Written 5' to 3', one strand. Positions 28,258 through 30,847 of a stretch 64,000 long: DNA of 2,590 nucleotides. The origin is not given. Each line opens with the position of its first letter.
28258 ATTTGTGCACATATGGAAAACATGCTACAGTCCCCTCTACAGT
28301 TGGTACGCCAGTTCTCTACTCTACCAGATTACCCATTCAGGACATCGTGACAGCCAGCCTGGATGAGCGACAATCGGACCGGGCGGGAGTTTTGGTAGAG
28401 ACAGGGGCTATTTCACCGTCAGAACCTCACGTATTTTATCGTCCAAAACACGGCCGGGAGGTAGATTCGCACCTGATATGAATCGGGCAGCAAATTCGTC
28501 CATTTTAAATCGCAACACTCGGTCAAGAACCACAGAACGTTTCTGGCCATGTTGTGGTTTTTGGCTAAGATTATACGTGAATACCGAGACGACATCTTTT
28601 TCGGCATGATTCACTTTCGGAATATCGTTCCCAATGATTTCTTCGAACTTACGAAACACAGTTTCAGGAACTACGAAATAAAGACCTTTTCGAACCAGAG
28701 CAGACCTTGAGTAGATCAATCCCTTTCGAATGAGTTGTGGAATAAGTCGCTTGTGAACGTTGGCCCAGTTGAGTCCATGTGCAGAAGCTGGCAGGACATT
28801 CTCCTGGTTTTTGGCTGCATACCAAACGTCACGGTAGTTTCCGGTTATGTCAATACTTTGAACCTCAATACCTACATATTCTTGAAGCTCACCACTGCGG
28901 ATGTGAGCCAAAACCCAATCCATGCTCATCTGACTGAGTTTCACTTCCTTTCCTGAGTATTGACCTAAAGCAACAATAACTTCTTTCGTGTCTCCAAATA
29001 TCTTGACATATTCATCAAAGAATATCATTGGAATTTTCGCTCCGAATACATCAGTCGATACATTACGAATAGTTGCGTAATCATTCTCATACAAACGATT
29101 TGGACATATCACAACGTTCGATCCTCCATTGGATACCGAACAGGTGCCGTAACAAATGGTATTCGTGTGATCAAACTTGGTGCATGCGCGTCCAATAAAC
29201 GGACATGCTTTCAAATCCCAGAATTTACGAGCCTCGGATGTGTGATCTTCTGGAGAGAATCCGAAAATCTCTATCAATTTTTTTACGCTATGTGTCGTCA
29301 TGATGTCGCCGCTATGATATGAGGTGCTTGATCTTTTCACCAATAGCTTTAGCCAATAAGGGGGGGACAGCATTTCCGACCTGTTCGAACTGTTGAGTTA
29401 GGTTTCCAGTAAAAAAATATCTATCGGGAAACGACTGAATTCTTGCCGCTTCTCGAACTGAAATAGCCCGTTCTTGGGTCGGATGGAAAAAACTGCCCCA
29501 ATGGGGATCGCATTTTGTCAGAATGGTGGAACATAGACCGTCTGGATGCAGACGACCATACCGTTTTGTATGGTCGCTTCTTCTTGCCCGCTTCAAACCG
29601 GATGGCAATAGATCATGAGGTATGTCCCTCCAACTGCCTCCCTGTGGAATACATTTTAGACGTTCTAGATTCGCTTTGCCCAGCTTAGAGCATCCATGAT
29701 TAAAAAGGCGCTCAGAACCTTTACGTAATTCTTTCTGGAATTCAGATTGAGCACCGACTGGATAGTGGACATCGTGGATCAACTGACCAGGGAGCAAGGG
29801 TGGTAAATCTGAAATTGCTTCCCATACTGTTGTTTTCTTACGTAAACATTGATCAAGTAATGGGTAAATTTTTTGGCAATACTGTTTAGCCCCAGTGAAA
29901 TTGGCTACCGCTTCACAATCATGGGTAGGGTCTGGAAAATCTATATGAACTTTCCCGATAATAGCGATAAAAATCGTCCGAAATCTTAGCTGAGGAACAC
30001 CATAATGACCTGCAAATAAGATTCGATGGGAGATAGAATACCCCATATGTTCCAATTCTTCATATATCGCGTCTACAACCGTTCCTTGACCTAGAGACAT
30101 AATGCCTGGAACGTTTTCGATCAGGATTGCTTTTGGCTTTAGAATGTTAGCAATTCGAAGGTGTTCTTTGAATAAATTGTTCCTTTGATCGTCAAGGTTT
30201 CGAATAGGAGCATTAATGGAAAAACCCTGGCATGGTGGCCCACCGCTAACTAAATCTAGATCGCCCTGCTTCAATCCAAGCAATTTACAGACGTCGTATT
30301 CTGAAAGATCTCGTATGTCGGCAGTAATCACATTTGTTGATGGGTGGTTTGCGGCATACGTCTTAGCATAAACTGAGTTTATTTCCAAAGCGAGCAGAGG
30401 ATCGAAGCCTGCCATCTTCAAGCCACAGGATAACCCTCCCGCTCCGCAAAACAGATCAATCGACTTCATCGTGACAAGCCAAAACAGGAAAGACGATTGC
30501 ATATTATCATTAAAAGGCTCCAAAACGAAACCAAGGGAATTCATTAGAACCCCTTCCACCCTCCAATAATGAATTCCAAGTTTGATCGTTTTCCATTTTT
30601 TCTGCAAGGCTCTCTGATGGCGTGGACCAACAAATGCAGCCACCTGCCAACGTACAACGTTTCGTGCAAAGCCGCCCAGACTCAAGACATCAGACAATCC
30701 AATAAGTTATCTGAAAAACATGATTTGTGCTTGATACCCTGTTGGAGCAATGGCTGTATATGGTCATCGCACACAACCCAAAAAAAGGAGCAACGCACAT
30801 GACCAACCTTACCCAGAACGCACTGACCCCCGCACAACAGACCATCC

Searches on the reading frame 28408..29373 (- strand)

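Call 29: search_protein_families(library=ncbifam, proteins=[window:28408-29373:-], max_evalue=0.00001)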
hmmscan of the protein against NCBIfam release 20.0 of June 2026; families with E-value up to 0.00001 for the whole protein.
window:28408-29373:- (321 aa): 0 families

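Call 53: search_protein_families(library=pfam, proteins=[window:28408-29373:-], max_evalue=0.0001)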
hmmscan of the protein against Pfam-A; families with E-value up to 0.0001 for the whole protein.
window:28408-29373:- (321 aa): 1 family
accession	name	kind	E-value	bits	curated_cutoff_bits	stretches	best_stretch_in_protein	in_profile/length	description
PF12183.14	NotI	-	3e-05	23.9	22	1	81-258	52-219/238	Restriction endonuclease NotI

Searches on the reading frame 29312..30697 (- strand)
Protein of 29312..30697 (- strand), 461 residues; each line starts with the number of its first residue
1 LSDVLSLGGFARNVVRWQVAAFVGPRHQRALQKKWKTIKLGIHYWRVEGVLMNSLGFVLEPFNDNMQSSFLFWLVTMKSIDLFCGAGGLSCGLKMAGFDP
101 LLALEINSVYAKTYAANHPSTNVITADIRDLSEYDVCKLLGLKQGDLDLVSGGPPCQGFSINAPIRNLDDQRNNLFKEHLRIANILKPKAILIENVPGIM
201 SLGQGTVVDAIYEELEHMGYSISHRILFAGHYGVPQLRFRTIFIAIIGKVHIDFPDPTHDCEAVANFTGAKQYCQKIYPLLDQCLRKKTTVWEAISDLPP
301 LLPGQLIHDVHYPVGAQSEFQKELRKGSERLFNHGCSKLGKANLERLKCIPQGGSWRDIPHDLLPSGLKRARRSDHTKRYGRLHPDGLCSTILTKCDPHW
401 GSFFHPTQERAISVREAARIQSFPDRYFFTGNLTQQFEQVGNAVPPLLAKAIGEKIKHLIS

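Call 29: search_protein_families(library=ncbifam, proteins=[window:29312-30697:-], max_evalue=0.00001)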
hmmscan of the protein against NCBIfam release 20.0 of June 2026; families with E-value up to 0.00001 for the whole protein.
window:29312-30697:- (461 aa): 2 families
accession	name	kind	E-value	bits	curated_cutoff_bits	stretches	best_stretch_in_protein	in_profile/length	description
TIGR00675.1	dcm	superfamily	3.7e-54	184.6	100.65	1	80-456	2-329/329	DNA (cytosine-5-)-methyltransferase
NF007772.0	PRK10458.1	subfamily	3e-09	35.9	710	1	77-223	89-255/472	DNA cytosine methylase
